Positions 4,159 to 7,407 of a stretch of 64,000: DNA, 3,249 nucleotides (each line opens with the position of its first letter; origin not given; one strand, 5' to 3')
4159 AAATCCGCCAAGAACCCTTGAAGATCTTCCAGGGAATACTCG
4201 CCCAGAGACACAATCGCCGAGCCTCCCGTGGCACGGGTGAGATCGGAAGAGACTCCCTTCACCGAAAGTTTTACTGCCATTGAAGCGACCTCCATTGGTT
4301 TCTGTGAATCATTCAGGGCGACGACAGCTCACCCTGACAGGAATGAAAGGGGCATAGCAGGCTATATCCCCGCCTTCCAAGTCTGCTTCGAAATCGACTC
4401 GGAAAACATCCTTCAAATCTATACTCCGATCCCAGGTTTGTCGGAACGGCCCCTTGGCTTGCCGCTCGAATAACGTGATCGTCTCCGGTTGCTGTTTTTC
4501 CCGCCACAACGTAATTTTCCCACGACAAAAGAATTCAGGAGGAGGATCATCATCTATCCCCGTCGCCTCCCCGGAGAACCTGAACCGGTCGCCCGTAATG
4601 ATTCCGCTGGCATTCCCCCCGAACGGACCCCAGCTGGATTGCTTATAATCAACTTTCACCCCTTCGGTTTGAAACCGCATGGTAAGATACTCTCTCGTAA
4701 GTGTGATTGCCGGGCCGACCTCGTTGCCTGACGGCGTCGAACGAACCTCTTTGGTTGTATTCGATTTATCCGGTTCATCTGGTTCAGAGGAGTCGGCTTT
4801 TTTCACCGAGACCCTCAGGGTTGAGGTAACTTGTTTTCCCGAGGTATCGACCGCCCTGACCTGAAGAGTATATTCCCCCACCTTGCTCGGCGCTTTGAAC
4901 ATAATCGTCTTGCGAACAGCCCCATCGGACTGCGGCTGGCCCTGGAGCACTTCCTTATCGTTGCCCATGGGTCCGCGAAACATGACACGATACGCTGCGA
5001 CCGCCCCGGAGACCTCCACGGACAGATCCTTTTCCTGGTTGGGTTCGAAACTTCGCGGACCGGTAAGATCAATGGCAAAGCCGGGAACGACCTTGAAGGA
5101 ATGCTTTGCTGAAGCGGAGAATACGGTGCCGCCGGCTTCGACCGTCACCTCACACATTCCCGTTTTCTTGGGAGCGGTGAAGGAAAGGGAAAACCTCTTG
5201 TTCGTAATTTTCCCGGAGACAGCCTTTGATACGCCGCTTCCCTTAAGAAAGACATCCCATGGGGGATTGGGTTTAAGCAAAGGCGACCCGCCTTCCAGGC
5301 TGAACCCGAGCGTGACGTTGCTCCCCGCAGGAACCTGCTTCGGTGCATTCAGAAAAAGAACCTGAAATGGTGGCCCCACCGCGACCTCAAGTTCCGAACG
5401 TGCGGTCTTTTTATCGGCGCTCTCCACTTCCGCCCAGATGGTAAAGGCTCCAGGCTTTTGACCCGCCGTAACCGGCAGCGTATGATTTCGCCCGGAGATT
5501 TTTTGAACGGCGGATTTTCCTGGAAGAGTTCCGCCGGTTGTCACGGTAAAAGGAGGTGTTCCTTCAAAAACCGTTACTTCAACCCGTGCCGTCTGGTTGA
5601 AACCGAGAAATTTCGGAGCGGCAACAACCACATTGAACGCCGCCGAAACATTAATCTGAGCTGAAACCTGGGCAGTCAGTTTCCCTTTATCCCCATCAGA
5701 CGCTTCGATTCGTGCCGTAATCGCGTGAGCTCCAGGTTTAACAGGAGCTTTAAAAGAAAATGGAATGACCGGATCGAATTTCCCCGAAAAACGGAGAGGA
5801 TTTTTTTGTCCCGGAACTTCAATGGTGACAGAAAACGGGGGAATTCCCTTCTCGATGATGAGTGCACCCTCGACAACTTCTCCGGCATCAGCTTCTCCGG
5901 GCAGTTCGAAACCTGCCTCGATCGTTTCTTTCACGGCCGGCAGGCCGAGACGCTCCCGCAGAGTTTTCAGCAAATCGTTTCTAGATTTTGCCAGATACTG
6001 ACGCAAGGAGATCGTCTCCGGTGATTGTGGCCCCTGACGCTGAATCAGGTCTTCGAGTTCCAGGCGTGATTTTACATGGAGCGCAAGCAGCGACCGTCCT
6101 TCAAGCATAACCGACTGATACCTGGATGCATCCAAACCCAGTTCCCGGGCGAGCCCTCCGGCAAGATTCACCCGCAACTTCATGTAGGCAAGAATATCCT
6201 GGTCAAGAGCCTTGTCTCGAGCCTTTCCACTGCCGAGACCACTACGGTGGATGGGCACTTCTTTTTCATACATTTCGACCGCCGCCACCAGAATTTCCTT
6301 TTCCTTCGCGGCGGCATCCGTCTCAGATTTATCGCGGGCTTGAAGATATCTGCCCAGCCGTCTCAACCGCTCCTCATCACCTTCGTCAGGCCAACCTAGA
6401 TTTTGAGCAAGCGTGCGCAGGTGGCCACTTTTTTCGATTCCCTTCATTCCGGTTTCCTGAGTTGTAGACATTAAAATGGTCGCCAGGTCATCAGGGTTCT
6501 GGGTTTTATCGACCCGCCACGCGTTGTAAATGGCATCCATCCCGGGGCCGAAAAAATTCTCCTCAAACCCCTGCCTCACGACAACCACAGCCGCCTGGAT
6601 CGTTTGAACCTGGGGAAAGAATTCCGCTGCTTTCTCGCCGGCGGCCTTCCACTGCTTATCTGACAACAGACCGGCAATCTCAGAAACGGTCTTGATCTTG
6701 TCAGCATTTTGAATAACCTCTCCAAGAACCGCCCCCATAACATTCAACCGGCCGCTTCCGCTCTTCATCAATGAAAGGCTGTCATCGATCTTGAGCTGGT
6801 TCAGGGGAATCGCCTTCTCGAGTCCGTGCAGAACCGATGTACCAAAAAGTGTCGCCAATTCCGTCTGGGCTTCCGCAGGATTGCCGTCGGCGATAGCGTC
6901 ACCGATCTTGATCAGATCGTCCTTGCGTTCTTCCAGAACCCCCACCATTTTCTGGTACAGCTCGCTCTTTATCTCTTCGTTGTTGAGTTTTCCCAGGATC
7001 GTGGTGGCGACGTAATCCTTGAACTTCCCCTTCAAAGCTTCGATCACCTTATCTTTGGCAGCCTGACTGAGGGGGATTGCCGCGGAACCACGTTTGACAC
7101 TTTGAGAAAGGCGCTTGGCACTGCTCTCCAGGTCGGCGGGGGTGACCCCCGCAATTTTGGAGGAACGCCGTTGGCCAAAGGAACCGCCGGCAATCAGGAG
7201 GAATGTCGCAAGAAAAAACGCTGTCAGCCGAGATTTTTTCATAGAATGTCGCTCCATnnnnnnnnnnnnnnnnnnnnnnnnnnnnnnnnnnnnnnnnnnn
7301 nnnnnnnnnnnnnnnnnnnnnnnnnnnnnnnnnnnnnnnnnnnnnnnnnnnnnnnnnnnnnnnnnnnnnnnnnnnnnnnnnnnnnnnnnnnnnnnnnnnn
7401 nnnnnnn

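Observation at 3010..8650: A roughly 0.5 kb gene-pair module is duplicated and brackets a GC-rich three-gene cassette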

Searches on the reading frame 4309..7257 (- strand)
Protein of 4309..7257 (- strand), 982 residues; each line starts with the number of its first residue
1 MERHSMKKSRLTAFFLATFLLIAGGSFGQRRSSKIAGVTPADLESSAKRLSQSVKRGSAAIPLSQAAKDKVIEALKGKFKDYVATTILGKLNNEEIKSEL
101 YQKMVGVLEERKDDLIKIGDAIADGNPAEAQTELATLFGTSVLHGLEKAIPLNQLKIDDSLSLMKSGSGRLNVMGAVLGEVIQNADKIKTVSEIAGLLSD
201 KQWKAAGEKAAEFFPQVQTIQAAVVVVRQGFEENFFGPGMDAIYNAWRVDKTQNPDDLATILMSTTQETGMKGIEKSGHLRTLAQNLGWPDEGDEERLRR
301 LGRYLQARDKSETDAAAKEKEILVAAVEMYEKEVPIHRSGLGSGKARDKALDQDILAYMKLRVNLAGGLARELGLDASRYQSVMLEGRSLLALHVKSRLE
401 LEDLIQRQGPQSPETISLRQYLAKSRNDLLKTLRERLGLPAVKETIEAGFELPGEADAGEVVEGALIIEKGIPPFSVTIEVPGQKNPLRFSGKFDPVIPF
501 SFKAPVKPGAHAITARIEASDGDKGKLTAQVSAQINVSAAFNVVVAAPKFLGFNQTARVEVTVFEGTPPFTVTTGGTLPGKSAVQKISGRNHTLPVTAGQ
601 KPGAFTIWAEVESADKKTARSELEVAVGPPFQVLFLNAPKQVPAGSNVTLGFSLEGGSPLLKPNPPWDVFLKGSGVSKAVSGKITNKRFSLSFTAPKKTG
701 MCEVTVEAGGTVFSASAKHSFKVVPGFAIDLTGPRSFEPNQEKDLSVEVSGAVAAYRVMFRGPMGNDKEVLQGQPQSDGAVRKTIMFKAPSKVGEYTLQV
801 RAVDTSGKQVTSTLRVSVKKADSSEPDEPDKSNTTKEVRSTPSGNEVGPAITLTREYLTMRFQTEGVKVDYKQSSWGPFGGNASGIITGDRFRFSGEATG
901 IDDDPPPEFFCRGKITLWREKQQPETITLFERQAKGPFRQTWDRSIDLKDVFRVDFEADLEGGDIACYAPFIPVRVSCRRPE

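Call 9: search_protein_families(library=pfam, proteins=[window:4309-7257:-], max_evalue=0.1)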
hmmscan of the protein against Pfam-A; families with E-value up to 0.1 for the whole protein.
window:4309-7257:- (982 aa): 2 families
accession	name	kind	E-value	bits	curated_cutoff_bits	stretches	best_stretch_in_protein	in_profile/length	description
PF19077.6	Big_13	-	0.029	15.3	27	0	777-818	58-100/102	Bacterial Ig-like domain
PF09136.16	Glucodextran_B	-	0.082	13.3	27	0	778-819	45-82/83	Glucodextranase, domain B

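Call 13: search_protein_families(library=ncbifam, proteins=[window:4309-7257:-], max_evalue=0.01)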
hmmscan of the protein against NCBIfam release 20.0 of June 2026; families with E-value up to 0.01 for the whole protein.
window:4309-7257:- (982 aa): 1 family
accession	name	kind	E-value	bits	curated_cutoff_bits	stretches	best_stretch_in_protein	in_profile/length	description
NF041895.1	choice_anch_V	domain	0.0017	18.4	42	0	726-835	38-147/150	choice-of-anchor V domain-containing protein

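Call 14: find_encoding_contigs(protein=window:4309-7257:-, flank=10000, max_places=6)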
Protein window:4309-7257:- (982 aa): no gene with exactly this product is on record in the collection.

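Call 15: find_encoding_contigs(protein=window:4309-7242:-, flank=10000, max_places=6)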
Protein window:4309-7242:- (977 aa): 3 contigs read that carry it; 2 places shown.
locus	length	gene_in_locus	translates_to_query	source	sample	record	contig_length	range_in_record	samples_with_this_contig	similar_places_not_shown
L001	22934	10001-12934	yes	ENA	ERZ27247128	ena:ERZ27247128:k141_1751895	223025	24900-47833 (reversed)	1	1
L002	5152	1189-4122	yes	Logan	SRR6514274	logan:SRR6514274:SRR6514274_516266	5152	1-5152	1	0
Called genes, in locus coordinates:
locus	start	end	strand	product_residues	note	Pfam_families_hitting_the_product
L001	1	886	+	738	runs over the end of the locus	-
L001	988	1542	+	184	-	-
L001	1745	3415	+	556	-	-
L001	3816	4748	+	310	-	-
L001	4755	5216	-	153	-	PF00583:Acetyltransf_1, PF13673:Acetyltransf_10, PF13508:Acetyltransf_7, PF08445:FR47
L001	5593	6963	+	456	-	PF03415:Peptidase_C11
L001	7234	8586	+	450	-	PF03415:Peptidase_C11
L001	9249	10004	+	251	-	-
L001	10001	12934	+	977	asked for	-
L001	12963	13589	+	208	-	-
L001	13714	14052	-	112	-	PF04977:DivIC (faint), PF04912:Dynamitin (weak)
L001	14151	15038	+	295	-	-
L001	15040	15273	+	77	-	-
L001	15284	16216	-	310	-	PF12679:ABC2_membrane_2 (faint), PF12730:ABC2_membrane_4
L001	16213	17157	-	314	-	PF00005:ABC_tran, PF13304:AAA_21 (weak)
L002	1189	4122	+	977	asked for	-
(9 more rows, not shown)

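Call 16: find_homologous_proteins(query=window:4309-7242:-, max_evalue=0.001)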
Query window:4309-7242:- (977 aa): 1 proteins with E <= 0.001 among 8000 candidates.
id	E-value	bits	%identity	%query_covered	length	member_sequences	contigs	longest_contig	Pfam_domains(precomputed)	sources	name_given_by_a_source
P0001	0.0e+0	2168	100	100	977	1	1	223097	-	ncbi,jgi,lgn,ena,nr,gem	ncbi:MAG: hypothetical protein KKB51_04610 [Candidatus Riflebacteria bacterium]|nr:hypothetical prot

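Call 33: search_protein_representatives(protein=window:4309-7242:-)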
Query: 977 residues. Proteins with E-value up to 0.001 (for the whole library): 12; up to 1e-10: 7; up to 1e-30: 2. The best 12 are listed.
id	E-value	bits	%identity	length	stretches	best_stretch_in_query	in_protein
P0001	0.0e+00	2167.7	100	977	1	1-977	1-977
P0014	2.9e-43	164.6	27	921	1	55-907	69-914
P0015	4.7e-25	104.4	25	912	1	28-815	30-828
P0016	3.3e-24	101.6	25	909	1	92-818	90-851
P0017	4.2e-23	97.9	25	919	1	2-834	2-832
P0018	3.1e-17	78.5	25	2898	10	465-812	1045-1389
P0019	3.0e-15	71.9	30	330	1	556-811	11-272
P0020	6.4e-08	47.7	25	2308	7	458-811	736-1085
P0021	1.5e-06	43.1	28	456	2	503-653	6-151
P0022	1.7e-06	43.0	30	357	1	106-377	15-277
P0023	7.8e-06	40.8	30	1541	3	473-653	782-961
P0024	1.1e-04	37.0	33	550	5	776-827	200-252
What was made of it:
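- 4309..7242 (-): p977: secreted protein with a helical N-region (35-431), four beta-sandwich domains (442-813), a disordered linker and a small C-terminal domain. Only 4 full-length relatives among 1.84 billion representatives (call 33).
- On p977/partner two-gene module (unnamed family): P0015-17 give E 4.7e-25 to 4.2e-23 (call 33).
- The exhaustive search finds only 4 full-length relatives at 25-27% identity (call 33).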

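Call 34: search_protein_families(library=phrogs, proteins=[window:4309-7242:-], max_evalue=0.01)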
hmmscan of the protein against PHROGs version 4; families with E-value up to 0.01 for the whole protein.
window:4309-7242:- (977 aa): 0 families

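Call 35: search_protein_families(library=padloc, proteins=[window:4309-7242:-], max_evalue=0.01)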
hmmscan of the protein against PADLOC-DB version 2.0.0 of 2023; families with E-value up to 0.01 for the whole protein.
window:4309-7242:- (977 aa): 0 families

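Call 36: find_encoding_contigs(protein=P0014, flank=8000, max_places=3)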
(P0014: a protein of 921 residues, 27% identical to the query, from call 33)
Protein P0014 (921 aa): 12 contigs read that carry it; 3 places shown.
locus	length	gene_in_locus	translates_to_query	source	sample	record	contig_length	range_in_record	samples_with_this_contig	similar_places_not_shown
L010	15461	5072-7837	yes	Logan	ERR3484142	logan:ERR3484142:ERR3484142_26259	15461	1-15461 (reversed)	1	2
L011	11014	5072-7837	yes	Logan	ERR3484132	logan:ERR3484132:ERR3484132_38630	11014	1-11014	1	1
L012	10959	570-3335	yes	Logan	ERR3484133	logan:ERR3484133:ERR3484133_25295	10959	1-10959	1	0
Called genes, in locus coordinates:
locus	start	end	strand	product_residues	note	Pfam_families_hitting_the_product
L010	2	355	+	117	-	?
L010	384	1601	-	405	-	PF14356:DUF4403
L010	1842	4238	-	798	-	-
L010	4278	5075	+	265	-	-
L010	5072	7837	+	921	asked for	-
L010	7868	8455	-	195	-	PF06271:RDD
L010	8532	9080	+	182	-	-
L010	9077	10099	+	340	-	-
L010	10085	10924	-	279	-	-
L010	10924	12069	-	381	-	-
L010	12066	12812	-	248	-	-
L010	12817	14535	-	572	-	PF00753:Lactamase_B, PF12706:Lactamase_B_2 (weak), PF10996:Beta-Casp, PF07521:RMMBL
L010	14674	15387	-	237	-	PF13489:Methyltransf_23, PF08241:Methyltransf_11 (weak), PF08242:Methyltransf_12 (weak), PF13649:Methyltransf_25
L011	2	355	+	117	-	?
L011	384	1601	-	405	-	PF14356:DUF4403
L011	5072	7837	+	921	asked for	-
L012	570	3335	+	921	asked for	-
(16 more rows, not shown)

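Call 42: find_encoding_contigs(protein=P0017, flank=6000, max_places=2)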
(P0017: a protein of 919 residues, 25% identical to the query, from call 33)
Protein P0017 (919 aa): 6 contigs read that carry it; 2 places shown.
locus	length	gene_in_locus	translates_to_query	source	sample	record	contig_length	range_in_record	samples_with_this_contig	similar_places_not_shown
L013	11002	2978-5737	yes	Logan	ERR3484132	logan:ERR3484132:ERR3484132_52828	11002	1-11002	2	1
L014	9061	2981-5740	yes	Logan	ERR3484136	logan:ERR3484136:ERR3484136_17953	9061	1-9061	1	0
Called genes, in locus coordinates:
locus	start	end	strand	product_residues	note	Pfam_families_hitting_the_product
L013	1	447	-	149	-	?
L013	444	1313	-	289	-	PF00941:FAD_binding_5, PF03450:CO_deh_flav_C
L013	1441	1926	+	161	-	PF06271:RDD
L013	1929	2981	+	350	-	-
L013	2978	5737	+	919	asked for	-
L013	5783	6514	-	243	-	-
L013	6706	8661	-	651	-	PF00069:Pkinase, PF07714:PK_Tyr_Ser-Thr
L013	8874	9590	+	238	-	-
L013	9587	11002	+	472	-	?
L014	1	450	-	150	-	?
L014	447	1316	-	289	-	PF00941:FAD_binding_5, PF03450:CO_deh_flav_C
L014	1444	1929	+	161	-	PF06271:RDD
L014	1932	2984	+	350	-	-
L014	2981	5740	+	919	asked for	-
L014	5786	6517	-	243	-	-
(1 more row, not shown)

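Call 43: find_encoding_contigs(protein=P0016, flank=6000, max_places=2)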
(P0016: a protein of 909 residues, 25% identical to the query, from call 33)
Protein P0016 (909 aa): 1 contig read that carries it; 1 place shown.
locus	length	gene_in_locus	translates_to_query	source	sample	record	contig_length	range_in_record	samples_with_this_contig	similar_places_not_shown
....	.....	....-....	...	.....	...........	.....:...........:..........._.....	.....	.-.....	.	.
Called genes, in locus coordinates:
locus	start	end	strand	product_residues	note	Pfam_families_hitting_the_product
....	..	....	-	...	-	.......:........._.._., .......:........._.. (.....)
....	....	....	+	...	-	-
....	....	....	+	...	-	-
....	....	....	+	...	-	-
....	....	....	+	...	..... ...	-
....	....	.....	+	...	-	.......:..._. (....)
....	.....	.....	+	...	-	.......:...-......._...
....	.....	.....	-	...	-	-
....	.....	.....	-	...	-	-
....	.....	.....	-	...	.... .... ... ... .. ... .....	-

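Call 44: find_encoding_contigs(protein=P0015, flank=6000, max_places=2)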
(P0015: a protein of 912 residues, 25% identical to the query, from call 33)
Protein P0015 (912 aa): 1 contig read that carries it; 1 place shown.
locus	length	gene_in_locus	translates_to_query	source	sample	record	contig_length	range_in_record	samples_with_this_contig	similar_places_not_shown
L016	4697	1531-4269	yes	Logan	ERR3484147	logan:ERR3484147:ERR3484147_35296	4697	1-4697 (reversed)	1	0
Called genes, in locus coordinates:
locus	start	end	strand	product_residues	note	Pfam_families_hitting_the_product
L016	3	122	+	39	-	?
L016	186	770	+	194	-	PF06271:RDD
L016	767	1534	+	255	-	-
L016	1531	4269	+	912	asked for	-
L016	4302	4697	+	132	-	?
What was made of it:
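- On p977/partner two-gene module (unnamed family): Gene maps (calls 36, 42-44).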

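Call 48: search_solved_structures(query=A2, max_evalue=1)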
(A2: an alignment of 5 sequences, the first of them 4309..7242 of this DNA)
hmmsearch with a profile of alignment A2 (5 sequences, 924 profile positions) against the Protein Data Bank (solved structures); distinct sequences matched with E-value up to 1: 15.
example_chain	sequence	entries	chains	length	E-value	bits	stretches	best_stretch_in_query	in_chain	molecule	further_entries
9lqj_A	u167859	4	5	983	0.003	19.3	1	805-854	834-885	Collagenase ColH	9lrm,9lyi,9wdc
9lrk_A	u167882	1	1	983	0.003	19.3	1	805-854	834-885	Collagenase ColH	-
6nz0_Z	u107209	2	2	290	0.014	17.1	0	597-640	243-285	Dyslexia-associated protein KIAA0319-like protein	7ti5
2kl6_A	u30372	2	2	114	0.038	15.7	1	553-625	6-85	Uncharacterized protein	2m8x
3idu_A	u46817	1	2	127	0.052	15.2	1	553-625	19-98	Uncharacterized protein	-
6yip_A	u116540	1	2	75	0.057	15.1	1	308-360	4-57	Kinesin-like protein KIF20A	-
7k3h_A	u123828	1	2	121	0.073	14.7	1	61-141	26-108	Network hallucinated protein 0217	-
4jrw_A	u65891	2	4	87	0.13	13.9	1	793-832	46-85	Collagenase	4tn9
1m42_A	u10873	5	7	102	0.14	13.8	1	749-832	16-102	Copper resistance protein C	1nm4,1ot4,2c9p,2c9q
2y72_A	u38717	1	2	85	0.16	13.6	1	793-832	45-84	COLLAGENASE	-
4aqo_A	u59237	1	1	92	0.2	13.3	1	793-832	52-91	COLLAGENASE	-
7y5j_A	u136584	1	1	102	0.22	13.2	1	464-497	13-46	Down Syndrome Cell Adhesion Molecules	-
5jpm_A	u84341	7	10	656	0.45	12.1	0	514-559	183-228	Complement C4-A | Complement C4 beta chain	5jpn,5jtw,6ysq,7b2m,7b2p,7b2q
8xyv_A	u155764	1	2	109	0.74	11.4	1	99-141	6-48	De novo designed protein 0705-5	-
4jgu_A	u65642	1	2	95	0.91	11.1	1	805-831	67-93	ColH protein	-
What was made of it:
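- Tried and rejected: PDB by profile: only weak PKD/Ig hits (call 48).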
